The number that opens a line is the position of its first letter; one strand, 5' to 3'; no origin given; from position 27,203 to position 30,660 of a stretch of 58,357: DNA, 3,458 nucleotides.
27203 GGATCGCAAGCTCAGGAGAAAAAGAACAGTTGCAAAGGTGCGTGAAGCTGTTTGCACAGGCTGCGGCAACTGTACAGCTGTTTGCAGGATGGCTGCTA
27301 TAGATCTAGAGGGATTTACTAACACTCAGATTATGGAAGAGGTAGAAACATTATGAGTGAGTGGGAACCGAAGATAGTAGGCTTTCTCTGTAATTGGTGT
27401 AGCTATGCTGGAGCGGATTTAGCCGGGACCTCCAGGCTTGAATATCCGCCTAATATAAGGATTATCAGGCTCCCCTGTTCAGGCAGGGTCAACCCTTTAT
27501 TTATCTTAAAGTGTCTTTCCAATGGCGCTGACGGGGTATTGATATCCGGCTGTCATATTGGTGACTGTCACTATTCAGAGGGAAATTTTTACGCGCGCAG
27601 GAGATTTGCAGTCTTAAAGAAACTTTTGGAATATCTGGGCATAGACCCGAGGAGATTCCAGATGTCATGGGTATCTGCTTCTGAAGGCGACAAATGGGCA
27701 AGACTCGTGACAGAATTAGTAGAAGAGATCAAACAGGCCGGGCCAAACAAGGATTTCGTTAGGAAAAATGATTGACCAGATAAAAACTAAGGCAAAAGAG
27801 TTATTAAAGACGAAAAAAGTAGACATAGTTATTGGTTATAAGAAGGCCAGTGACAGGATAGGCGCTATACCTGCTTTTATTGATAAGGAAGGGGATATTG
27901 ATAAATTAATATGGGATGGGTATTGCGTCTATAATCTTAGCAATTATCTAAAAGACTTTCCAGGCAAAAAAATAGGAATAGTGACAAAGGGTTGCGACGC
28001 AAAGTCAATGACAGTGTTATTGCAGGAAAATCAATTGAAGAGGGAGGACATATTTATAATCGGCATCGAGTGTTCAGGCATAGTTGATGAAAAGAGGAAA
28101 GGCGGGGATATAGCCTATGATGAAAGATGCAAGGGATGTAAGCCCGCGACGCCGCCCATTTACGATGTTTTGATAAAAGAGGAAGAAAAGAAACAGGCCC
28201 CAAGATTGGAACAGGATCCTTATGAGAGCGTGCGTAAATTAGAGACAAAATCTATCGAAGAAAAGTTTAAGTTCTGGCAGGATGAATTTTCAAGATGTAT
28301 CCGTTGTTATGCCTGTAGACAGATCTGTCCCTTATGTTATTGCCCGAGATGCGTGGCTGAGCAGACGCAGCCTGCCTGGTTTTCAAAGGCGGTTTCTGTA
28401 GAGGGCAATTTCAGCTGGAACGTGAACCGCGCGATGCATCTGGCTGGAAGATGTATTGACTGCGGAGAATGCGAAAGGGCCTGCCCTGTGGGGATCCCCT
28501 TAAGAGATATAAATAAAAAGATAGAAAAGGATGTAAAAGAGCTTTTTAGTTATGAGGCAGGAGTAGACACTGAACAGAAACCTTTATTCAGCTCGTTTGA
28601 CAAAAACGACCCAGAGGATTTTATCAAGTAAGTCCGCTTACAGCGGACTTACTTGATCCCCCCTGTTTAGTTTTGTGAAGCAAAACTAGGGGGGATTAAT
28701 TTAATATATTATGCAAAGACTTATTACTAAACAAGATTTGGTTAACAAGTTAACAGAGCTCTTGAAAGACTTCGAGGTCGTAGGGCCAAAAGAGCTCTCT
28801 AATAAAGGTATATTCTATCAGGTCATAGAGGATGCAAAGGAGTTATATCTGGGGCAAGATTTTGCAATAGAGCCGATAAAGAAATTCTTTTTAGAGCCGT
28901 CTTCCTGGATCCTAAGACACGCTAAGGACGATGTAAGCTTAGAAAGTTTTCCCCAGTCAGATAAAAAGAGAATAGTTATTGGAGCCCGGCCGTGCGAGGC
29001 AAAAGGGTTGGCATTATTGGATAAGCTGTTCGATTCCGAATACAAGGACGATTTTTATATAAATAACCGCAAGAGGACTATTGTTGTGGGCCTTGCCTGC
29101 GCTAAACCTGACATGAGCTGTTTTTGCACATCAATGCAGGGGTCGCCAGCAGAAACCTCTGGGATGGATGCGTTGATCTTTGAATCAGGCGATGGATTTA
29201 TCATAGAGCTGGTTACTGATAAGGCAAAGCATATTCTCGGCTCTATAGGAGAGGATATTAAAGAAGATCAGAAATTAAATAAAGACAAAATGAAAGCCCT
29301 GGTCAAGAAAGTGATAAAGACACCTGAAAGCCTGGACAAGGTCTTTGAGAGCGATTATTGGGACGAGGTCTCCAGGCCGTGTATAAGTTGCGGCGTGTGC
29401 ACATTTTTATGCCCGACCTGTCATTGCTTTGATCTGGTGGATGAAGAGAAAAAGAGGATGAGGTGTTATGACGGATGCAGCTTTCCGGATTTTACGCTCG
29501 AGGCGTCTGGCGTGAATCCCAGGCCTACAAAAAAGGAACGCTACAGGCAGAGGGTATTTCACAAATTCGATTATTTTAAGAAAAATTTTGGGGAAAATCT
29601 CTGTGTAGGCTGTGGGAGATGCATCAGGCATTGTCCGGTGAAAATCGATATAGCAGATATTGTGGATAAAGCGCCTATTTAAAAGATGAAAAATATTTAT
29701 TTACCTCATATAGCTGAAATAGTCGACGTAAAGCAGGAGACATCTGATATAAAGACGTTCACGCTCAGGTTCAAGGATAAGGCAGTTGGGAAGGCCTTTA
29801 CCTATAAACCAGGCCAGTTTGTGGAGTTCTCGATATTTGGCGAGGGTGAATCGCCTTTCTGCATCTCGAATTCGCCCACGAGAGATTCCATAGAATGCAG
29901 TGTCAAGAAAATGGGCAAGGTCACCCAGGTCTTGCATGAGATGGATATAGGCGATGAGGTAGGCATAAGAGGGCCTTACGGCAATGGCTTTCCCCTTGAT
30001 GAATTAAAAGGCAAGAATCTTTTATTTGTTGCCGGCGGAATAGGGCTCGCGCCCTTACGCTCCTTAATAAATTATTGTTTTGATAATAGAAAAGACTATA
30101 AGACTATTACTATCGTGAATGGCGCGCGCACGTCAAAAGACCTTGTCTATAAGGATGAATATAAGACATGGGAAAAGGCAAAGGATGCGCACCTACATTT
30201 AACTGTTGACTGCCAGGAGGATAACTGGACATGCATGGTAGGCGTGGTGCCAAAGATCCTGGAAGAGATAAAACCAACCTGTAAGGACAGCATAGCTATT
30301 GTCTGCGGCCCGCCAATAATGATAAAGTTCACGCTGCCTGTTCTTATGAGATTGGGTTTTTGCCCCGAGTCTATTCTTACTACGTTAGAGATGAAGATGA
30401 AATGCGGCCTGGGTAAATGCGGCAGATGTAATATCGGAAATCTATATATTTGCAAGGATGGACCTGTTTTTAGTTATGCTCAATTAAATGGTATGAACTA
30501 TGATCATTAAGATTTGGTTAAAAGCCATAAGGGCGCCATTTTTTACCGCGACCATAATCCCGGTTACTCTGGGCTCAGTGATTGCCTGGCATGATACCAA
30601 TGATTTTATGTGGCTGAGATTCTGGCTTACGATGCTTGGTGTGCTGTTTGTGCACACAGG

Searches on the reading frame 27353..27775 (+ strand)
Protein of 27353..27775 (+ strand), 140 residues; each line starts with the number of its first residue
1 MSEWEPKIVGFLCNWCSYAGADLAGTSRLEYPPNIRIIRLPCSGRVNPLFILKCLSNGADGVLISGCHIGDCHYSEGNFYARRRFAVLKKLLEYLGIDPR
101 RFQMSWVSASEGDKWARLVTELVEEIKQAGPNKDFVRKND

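Call 15: search_protein_families(library=pfam, proteins=[window:27353-27775:+], max_evalue=0.00001)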
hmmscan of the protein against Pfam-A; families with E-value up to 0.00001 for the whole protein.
window:27353-27775:+ (140 aa): 1 family
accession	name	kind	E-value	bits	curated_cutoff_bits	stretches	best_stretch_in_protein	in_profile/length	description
PF02662.21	FlpD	-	2.3e-55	186.3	22.3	1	8-130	1-123/123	Methyl-viologen-reducing hydrogenase, delta subunit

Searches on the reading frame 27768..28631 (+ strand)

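Call 15: search_protein_families(library=pfam, proteins=[window:27768-28631:+], max_evalue=0.00001)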
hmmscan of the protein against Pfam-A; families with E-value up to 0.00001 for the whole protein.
window:27768-28631:+ (287 aa): 4 families
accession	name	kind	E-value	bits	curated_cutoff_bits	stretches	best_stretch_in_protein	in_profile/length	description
PF12797.12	Fer4_2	-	9.4e-09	35.1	24.5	0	174-188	7-21/22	4Fe-4S binding domain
PF00037.32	Fer4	-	5.1e-07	29.7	21.1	0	227-243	6-22/24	4Fe-4S binding domain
PF13534.11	Fer4_17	-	1.4e-06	29.1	22.2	1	176-243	1-60/61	4Fe-4S dicluster domain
PF13187.11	Fer4_9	-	9.8e-06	25.9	27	0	210-242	21-50/52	4Fe-4S dicluster domain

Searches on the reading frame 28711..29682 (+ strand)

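Call 15: search_protein_families(library=pfam, proteins=[window:28711-29682:+], max_evalue=0.00001)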
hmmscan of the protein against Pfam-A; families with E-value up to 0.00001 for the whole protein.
window:28711-29682:+ (323 aa): 3 families
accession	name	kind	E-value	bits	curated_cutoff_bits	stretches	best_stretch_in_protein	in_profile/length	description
PF17179.9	Fer4_22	-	1.2e-30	106.6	27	1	224-312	2-95/95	4Fe-4S dicluster domain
PF12838.12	Fer4_7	-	1.4e-06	29.1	27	0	224-312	2-52/52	4Fe-4S dicluster domain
PF00037.32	Fer4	-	6.3e-06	26.2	21.1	0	295-311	5-21/24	4Fe-4S binding domain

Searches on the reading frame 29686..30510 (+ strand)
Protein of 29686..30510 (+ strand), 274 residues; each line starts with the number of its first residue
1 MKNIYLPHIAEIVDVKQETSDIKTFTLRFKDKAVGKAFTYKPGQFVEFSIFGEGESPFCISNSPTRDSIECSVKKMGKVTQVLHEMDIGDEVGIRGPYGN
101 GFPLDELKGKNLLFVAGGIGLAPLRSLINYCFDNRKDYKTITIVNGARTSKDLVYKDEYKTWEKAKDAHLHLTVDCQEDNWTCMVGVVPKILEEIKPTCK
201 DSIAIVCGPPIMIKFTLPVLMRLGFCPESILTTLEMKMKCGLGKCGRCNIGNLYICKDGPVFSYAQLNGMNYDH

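Call 15: search_protein_families(library=pfam, proteins=[window:29686-30510:+], max_evalue=0.00001)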
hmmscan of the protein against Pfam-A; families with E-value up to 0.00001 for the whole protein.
window:29686-30510:+ (274 aa): 3 families
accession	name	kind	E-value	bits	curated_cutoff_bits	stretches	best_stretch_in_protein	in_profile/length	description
PF00175.26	NAD_binding_1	-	6.3e-19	69.1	22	1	114-216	1-107/109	Oxidoreductase NAD-binding domain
PF10418.14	DHODB_Fe-S_bind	-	1.8e-09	37.6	23.9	1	235-267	1-40/41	Iron-sulfur cluster binding domain of dihydroorotate dehydrogenase B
PF00970.30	FAD_binding_6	-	3.8e-06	27.6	21.1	1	12-100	4-96/99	Oxidoreductase FAD-binding domain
